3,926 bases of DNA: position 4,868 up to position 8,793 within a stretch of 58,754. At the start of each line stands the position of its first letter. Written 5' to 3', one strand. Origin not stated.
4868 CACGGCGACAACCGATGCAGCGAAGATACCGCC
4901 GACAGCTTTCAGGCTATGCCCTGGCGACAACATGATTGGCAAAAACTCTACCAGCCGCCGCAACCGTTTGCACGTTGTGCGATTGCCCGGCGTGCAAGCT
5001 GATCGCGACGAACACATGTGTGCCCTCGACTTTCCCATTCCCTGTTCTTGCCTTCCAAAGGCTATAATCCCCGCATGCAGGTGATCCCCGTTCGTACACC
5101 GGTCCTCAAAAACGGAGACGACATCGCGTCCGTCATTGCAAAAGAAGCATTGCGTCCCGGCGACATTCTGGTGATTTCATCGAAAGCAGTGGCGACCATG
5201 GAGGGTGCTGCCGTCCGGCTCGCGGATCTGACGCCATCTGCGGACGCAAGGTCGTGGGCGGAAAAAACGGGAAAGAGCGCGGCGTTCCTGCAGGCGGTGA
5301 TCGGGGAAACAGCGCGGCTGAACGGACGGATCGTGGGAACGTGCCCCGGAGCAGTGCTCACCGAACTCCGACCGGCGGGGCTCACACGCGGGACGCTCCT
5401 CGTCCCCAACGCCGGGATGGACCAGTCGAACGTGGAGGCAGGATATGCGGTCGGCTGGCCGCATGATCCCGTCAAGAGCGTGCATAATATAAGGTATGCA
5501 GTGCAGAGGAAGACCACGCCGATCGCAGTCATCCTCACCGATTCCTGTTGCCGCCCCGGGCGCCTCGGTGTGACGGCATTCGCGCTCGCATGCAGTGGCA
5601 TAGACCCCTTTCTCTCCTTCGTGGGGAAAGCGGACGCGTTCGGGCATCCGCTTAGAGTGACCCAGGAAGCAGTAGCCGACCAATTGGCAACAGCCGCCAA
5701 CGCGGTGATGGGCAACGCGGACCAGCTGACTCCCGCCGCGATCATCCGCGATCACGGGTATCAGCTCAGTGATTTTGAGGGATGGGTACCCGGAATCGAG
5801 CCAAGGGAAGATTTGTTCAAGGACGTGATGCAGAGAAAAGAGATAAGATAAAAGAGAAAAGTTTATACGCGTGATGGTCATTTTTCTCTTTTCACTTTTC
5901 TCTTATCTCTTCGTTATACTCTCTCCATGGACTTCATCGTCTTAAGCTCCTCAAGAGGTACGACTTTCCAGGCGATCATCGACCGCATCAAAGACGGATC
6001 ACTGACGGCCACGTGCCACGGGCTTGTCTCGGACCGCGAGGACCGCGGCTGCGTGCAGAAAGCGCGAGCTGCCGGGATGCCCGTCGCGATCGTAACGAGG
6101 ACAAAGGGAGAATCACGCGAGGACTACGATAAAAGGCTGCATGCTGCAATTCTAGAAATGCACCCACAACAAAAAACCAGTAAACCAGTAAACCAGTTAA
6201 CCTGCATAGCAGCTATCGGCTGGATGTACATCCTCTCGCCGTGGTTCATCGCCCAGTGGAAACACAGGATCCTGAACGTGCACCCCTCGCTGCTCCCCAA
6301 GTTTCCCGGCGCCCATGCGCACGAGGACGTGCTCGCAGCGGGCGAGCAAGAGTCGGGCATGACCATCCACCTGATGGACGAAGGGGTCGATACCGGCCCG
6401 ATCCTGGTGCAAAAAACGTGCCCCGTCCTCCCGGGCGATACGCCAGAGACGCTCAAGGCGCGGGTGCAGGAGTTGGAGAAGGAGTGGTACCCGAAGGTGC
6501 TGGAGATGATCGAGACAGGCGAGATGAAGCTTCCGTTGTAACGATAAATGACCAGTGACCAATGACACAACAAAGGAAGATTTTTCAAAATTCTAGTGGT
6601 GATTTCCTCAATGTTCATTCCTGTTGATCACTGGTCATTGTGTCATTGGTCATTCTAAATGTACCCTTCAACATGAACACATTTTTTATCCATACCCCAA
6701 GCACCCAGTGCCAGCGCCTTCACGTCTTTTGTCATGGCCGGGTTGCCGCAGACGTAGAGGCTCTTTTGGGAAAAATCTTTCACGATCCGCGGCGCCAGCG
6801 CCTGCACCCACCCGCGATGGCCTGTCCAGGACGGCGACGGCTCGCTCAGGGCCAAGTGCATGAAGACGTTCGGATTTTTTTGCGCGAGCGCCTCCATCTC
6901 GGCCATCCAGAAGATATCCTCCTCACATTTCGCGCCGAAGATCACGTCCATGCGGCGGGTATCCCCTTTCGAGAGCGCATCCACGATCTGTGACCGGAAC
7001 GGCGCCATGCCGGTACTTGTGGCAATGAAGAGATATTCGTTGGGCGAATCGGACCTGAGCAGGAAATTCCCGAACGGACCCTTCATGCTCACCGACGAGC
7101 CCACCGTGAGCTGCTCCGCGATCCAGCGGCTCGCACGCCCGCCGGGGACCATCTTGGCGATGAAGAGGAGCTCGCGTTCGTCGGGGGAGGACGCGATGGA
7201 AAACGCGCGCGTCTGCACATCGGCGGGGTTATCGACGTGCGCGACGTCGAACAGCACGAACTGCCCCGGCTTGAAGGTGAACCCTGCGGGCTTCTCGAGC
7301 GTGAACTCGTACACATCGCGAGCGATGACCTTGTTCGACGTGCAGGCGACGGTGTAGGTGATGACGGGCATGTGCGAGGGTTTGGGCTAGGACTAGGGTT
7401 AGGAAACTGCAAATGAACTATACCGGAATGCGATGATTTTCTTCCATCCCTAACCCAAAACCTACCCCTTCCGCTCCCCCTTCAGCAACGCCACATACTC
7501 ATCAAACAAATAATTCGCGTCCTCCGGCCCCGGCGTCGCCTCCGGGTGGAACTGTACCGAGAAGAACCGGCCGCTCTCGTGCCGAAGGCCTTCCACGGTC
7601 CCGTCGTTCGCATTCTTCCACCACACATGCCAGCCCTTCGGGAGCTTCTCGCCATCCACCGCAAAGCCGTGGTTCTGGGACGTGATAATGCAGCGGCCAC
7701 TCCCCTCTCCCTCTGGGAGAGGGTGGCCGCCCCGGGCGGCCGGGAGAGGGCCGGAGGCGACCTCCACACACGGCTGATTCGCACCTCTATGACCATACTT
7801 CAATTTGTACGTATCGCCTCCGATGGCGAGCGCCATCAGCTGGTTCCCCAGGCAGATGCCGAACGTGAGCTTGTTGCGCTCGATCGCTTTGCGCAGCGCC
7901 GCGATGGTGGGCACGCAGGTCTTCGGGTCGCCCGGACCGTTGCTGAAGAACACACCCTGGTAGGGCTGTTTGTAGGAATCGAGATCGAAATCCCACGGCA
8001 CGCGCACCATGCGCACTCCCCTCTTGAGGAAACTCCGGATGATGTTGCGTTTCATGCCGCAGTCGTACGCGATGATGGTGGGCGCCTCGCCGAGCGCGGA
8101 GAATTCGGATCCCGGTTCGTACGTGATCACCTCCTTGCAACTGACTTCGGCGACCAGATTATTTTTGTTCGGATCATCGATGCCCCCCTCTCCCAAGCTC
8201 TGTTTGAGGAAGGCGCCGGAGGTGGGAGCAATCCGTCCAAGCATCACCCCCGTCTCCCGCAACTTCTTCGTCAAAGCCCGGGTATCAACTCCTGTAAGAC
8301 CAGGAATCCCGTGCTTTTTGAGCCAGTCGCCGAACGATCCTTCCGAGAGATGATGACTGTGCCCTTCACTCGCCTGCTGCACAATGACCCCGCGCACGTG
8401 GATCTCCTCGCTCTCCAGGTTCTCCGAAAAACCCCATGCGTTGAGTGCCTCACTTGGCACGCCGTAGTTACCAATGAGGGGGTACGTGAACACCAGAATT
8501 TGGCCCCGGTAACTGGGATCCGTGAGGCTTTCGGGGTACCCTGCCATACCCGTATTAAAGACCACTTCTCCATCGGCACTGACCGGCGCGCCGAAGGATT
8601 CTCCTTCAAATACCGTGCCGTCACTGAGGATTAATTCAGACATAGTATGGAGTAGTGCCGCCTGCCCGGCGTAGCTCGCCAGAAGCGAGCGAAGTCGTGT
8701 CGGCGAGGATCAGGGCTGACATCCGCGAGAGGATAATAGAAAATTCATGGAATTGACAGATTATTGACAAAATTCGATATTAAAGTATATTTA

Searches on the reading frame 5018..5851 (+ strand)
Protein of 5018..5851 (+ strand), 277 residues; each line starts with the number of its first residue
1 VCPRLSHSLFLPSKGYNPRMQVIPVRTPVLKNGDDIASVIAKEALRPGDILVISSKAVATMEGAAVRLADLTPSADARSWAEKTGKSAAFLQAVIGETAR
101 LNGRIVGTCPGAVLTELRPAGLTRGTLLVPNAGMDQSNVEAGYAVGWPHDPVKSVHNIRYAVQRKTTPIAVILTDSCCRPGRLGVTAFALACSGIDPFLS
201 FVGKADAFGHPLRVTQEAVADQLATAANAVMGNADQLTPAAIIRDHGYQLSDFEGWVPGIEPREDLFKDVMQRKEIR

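Call 19: search_protein_families(library=pfam, proteins=[window:5018-5851:+], max_evalue=0.001)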
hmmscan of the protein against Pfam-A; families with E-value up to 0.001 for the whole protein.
window:5018-5851:+ (277 aa): 1 family
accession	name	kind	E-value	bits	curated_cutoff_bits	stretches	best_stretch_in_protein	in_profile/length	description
PF01996.21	F420_ligase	-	9.2e-55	185.9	25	1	25-245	2-218/218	F420-0:Gamma-glutamyl ligase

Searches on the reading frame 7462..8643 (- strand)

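Call 19: search_protein_families(library=pfam, proteins=[window:7462-8643:-], max_evalue=0.001)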
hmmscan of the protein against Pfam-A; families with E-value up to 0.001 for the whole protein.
window:7462-8643:- (393 aa): 3 families
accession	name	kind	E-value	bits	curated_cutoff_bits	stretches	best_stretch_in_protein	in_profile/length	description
PF00117.34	GATase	-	1.5e-50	172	22.8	1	193-384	3-188/190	Glutamine amidotransferase class-I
PF00988.28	CPSase_sm_chain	-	5e-50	169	27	1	4-138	1-126/126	Carbamoyl-phosphate synthase small chain, CPSase domain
PF07722.19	Peptidase_C26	-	6e-11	43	20.5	1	246-368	94-219/219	Peptidase C26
